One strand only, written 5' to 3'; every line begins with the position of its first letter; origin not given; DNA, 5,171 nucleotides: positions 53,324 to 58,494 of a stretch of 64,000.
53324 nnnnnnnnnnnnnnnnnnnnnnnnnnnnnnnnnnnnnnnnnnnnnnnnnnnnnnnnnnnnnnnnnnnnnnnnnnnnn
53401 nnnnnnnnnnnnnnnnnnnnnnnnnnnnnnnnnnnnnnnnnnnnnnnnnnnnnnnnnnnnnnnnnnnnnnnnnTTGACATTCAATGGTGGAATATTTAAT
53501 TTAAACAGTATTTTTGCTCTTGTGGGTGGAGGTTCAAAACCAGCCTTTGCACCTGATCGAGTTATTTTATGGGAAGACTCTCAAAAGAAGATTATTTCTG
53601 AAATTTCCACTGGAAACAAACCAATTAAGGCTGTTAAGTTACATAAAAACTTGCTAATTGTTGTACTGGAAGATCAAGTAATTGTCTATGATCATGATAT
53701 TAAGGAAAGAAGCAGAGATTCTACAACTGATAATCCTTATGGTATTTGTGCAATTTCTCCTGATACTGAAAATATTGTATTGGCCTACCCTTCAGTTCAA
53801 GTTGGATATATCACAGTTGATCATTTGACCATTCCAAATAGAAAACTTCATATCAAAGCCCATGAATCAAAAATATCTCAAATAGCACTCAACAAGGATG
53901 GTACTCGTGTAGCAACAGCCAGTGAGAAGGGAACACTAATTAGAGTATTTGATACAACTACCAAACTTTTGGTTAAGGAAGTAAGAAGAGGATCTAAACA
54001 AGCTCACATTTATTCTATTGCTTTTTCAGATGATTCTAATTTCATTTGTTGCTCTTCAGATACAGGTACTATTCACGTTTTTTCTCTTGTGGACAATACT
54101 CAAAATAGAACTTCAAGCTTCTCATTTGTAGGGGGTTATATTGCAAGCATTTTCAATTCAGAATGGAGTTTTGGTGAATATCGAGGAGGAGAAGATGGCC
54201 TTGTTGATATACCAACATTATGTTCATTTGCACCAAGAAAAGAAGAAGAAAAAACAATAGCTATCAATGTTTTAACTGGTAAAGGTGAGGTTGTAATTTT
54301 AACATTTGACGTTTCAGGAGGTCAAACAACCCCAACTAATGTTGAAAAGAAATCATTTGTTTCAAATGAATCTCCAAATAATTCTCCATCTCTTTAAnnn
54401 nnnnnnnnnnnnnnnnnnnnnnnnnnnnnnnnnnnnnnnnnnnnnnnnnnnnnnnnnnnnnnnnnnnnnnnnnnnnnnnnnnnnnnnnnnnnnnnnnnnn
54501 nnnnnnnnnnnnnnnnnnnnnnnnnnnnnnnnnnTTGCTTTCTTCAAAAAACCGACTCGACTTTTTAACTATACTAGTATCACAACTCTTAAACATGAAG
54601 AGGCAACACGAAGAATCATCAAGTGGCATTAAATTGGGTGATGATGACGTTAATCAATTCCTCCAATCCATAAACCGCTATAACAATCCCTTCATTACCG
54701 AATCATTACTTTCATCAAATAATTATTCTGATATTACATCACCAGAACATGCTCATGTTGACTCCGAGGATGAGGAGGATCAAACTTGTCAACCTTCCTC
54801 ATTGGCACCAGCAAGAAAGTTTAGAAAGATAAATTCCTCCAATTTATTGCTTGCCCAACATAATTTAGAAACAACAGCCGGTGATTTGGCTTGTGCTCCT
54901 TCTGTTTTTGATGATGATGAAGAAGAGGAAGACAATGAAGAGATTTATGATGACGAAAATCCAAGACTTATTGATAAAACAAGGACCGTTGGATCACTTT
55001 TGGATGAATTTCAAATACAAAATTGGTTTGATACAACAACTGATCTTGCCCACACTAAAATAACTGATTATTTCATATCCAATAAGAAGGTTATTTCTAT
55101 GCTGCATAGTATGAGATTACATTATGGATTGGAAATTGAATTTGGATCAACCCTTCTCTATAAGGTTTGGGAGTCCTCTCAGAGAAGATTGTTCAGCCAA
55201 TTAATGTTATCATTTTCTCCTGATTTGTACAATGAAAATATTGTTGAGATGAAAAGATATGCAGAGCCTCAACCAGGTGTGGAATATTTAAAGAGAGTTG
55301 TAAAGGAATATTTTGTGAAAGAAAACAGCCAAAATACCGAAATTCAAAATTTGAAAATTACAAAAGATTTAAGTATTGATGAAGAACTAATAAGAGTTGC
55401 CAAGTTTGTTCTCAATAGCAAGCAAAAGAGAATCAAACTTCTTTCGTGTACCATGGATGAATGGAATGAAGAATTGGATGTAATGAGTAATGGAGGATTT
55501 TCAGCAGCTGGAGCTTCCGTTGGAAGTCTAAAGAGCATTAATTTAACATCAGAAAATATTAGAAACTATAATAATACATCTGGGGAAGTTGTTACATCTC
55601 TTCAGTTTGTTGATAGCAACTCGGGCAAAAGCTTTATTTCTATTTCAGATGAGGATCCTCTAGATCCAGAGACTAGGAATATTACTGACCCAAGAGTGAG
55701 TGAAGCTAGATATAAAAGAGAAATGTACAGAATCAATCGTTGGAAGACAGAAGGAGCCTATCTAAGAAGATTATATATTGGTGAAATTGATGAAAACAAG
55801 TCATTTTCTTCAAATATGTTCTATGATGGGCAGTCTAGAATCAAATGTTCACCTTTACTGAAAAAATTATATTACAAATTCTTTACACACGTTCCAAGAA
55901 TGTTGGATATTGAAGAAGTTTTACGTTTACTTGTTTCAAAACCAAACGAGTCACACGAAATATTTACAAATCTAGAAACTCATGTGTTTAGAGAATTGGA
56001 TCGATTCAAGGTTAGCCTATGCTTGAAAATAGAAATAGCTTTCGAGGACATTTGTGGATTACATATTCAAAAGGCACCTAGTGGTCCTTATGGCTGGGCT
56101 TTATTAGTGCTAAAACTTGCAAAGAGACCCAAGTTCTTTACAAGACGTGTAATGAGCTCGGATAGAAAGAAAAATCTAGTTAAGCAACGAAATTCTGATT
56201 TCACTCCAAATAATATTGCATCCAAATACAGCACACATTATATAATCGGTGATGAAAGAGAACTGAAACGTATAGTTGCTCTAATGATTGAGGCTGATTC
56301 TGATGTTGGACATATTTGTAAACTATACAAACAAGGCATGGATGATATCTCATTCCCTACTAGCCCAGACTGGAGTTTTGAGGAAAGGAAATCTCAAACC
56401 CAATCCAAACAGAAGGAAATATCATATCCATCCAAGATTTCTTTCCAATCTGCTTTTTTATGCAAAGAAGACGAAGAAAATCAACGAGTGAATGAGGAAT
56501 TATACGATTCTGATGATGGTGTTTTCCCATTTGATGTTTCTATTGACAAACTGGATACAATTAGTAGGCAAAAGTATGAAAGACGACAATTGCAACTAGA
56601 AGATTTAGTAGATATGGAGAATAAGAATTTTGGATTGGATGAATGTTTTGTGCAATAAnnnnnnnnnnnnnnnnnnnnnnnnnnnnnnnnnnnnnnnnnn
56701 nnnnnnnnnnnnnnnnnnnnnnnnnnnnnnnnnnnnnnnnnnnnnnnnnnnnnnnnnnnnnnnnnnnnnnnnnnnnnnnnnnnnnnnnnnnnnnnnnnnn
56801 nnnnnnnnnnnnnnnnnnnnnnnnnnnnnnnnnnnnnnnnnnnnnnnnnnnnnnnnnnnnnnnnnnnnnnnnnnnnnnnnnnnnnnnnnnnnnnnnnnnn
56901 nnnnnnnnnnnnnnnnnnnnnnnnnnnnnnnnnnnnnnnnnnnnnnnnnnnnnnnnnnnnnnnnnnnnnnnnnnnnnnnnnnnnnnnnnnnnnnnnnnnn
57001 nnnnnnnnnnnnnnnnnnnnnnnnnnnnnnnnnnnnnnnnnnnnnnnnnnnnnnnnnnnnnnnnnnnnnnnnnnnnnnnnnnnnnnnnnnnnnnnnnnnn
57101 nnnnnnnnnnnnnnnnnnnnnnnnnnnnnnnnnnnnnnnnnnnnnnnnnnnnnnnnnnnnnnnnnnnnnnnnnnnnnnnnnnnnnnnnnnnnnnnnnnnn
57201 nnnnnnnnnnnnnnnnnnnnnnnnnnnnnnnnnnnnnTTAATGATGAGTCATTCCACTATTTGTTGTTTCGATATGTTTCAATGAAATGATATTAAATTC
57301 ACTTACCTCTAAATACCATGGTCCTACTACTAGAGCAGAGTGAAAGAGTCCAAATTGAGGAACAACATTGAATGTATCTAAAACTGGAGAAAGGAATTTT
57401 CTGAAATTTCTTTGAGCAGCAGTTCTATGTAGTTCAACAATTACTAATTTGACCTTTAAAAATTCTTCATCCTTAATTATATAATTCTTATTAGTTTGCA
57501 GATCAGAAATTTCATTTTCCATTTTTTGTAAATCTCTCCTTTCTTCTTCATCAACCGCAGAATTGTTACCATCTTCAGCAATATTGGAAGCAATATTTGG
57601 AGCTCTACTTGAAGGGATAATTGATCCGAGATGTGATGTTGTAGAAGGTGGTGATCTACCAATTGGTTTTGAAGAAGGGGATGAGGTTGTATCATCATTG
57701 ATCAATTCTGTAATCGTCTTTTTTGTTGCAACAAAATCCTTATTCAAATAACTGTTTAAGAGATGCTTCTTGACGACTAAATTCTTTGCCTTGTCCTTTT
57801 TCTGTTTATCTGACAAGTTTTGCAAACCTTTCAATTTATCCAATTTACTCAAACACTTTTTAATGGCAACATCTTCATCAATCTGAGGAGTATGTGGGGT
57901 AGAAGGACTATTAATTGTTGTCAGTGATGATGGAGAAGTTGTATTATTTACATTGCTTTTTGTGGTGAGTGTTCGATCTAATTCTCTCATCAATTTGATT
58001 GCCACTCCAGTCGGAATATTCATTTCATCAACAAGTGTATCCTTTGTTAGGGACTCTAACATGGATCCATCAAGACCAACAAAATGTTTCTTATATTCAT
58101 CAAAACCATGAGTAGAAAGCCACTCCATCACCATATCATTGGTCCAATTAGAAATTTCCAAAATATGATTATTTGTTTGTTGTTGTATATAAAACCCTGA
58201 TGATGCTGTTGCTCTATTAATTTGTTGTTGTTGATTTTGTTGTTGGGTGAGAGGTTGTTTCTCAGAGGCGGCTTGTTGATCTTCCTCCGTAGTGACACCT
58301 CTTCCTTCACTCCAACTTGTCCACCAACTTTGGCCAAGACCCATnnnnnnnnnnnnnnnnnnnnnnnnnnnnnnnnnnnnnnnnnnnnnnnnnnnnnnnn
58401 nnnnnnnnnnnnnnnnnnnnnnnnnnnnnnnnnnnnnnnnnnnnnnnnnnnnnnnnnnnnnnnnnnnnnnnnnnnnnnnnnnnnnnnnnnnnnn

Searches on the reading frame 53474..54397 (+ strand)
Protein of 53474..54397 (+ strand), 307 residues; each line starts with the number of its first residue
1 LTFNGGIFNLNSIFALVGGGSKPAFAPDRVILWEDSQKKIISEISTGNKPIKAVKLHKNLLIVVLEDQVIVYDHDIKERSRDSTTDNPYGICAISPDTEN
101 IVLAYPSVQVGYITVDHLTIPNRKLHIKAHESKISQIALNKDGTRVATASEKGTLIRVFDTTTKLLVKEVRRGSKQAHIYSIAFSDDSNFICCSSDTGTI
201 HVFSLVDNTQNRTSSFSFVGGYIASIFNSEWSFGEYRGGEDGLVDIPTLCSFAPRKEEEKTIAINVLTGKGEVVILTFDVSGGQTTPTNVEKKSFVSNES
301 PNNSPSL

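Call 12: search_protein_families(library=pfam, proteins=[window:53474-54397:+], max_evalue=0.001)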
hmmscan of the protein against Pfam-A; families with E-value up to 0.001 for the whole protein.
window:53474-54397:+ (307 aa): 23 families
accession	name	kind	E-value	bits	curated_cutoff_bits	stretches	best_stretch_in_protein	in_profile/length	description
PF21032.3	PROPPIN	-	1.9e-28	100.1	30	1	50-228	87-269/345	PROPPIN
PF25174.1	Beta-prop_THOC3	-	6.3e-13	48.8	305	1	29-206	70-243/272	THOC3 beta-propeller domain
PF24817.1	WD40_WDHD1_1st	-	2.1e-11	44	109.9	2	131-213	86-165/291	WDHD1 first WD40 domain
PF23414.1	Beta-prop_EML_2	-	2.7e-11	43.8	90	1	66-212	19-160/266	Echinoderm microtubule-associated protein second beta-propeller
PF00400.38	WD40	-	1.5e-10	41.6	27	1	176-203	8-38/39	WD domain, G-beta repeat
PF24807.1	WD40_CDC20-Fz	-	2.9e-09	37.1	200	1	126-255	46-170/292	CDC20/Fizzy WD40 domain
PF25173.1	Beta-prop_WDR3_1st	-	5.6e-09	36.4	154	1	61-210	3-147/184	WDR3 first beta-propeller domain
PF24814.1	WD40_Prp19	-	3.2e-08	33.4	320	1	29-206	30-207/281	Prp19 WD40 domain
PF24796.1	WDR55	-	1.8e-07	30.9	200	1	95-226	16-143/296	WDR55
PF23411.1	Beta-prop_Vps41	-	2.2e-07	30.9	33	0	123-156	47-80/332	Vps42 beta-propeller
PF23409.1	Beta-prop_EML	-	1.6e-06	28.3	88.2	1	126-212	4-100/267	Echinoderm microtubule-associated protein first beta-propeller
PF23410.3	Beta-prop_VPS8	-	1.7e-06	27.7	28.9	1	128-213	63-148/358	Vps8 beta-propeller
PF25168.1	Beta-prop_WDR36-Utp21_2nd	-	5.3e-06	26.4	84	1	125-206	192-270/335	WDR36/Utp21 second beta-propeller domain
PF25172.1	Beta-prop_WDR3_2nd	-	5.1e-05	23.1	140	1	57-209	10-156/293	WDR3 second beta-propeller domain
PF23775.1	Beta-prop_RIG_2nd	-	0.00013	22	80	0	97-198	3-102/278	RIG second beta-propeller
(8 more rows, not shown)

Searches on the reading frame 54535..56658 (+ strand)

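Call 12: search_protein_families(library=pfam, proteins=[window:54535-56658:+], max_evalue=0.001)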
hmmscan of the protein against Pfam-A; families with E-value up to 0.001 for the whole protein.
window:54535-56658:+ (707 aa): 1 family
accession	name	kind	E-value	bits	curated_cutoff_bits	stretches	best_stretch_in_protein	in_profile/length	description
PF24818.1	PH_TRF2_HOY1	-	7.4e-06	26.3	24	1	495-571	42-112/119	TRF2/HOY1 PH-like domain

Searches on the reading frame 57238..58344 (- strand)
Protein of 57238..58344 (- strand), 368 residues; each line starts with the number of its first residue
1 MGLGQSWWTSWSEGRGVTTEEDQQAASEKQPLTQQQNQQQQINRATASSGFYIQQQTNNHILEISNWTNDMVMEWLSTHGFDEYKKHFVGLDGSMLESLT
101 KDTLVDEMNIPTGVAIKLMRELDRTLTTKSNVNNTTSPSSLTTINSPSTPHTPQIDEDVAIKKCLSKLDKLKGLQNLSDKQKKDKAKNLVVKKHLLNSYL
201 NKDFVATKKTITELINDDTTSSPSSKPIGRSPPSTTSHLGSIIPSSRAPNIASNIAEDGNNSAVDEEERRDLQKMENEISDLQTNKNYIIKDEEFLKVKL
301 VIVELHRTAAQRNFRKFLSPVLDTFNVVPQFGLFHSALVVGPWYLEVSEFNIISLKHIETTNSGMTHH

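Call 12: search_protein_families(library=pfam, proteins=[window:57238-58344:-], max_evalue=0.001)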
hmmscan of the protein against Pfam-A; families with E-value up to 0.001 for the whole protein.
window:57238-58344:- (368 aa): 3 families
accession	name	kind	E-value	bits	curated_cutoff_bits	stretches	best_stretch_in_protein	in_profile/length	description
PF00536.37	SAM_1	-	9.1e-08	32.8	23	1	65-122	1-60/64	SAM domain (Sterile alpha motif)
PF07647.24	SAM_2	-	1.3e-06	28.9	20.5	1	65-111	2-50/66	SAM domain (Sterile alpha motif)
PF18016.8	SAM_3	-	0.0007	19.9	22.6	0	70-106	13-50/65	SAM domain (Sterile alpha motif)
